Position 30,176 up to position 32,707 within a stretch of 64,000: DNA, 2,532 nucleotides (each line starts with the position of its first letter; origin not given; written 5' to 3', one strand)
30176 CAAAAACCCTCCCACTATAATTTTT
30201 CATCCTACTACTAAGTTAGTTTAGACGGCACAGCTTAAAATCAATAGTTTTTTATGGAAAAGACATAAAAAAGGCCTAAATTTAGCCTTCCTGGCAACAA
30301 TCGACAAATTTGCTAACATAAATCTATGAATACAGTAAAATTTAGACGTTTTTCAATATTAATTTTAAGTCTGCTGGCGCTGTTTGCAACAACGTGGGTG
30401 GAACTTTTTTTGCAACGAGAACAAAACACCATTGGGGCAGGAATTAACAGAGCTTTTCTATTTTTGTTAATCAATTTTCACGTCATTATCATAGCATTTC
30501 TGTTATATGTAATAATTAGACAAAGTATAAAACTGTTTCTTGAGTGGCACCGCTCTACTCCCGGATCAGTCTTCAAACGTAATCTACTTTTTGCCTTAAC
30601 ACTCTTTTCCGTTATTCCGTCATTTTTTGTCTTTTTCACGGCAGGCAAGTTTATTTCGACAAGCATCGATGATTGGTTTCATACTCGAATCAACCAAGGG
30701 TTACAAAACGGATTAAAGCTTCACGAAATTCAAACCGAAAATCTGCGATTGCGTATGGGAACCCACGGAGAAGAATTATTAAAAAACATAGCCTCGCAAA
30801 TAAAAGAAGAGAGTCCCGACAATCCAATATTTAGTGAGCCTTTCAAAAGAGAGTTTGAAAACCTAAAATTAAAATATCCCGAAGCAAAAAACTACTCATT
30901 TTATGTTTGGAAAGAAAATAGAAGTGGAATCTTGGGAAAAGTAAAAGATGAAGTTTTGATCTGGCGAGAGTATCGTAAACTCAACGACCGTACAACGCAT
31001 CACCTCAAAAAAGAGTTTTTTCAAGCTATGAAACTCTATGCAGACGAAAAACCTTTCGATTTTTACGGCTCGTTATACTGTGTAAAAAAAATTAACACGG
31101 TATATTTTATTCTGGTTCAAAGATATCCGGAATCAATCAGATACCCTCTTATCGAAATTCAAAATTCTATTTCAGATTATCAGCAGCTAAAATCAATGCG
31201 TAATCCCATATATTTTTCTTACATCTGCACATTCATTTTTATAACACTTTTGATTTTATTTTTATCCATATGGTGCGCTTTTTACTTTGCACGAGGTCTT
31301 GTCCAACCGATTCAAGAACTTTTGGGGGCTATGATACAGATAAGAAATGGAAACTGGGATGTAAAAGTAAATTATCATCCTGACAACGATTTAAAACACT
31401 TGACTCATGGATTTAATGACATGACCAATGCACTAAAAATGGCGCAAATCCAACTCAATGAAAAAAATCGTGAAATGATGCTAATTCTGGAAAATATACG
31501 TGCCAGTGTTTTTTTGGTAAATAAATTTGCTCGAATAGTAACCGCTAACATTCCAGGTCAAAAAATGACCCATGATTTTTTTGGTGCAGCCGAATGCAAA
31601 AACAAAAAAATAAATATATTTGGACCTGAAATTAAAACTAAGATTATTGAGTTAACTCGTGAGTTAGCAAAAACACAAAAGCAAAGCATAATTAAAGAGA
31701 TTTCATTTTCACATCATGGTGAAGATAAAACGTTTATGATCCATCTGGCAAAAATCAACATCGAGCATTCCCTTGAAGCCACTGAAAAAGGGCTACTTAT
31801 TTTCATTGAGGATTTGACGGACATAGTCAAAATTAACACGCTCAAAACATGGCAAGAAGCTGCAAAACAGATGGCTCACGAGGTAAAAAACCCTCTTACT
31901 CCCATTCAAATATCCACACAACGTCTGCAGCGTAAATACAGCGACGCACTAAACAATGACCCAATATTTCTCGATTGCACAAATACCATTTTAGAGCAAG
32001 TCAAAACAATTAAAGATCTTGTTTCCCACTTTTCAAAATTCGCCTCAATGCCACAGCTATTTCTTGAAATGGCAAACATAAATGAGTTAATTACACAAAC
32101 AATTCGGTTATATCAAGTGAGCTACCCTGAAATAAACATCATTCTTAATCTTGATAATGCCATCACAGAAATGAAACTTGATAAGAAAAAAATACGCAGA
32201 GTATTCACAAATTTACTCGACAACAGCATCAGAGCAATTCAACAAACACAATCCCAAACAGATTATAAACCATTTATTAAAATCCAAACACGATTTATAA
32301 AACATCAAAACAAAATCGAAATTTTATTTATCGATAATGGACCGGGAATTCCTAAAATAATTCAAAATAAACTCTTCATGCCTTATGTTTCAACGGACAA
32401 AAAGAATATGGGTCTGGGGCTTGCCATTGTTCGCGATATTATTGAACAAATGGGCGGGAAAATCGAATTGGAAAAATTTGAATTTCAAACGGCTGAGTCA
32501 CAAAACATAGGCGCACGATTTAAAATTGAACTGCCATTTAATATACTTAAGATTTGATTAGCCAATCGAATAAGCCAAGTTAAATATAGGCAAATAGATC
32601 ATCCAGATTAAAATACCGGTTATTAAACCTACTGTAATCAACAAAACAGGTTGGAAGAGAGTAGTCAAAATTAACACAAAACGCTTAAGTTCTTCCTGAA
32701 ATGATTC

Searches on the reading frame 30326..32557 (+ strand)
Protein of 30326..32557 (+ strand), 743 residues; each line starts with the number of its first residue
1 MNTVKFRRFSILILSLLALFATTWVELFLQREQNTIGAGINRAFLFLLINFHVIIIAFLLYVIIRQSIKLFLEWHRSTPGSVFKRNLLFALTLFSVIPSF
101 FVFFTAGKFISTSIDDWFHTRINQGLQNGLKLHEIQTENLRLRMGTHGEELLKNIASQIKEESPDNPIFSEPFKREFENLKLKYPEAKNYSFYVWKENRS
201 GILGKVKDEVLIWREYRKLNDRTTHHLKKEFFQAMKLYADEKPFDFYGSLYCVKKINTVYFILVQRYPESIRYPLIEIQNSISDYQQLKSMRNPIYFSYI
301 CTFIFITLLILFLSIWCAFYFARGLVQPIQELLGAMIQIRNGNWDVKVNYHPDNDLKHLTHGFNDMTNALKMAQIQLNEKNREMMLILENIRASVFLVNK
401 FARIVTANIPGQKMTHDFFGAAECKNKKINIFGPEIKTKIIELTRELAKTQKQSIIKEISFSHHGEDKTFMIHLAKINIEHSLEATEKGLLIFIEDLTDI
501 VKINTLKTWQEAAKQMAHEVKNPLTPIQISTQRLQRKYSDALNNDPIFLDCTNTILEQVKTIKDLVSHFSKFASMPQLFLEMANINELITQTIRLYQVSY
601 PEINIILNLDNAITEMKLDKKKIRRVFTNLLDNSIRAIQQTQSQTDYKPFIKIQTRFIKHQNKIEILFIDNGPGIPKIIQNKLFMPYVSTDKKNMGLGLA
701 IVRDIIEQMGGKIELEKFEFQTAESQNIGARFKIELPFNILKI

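Call 44: search_protein_families(library=pfam, proteins=[window:30326-32557:+], max_evalue=0.00001)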
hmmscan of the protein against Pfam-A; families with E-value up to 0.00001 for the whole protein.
window:30326-32557:+ (743 aa): 4 families
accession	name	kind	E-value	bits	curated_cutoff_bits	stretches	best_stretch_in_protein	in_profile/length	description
PF02518.31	HATPase_c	-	2.5e-19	70.2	26.4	1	619-739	2-110/111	Histidine kinase-, DNA gyrase B-, and HSP90-like ATPase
PF14501.12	HATPase_c_5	-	3.1e-08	33.9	22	1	622-718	5-91/102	GHKL domain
PF00512.31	HisKA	-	5.2e-08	33.3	26.9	1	510-574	3-62/66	His Kinase A (phospho-acceptor) domain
PF00672.30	HAMP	-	7.3e-07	29.9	25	1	321-371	2-52/53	HAMP domain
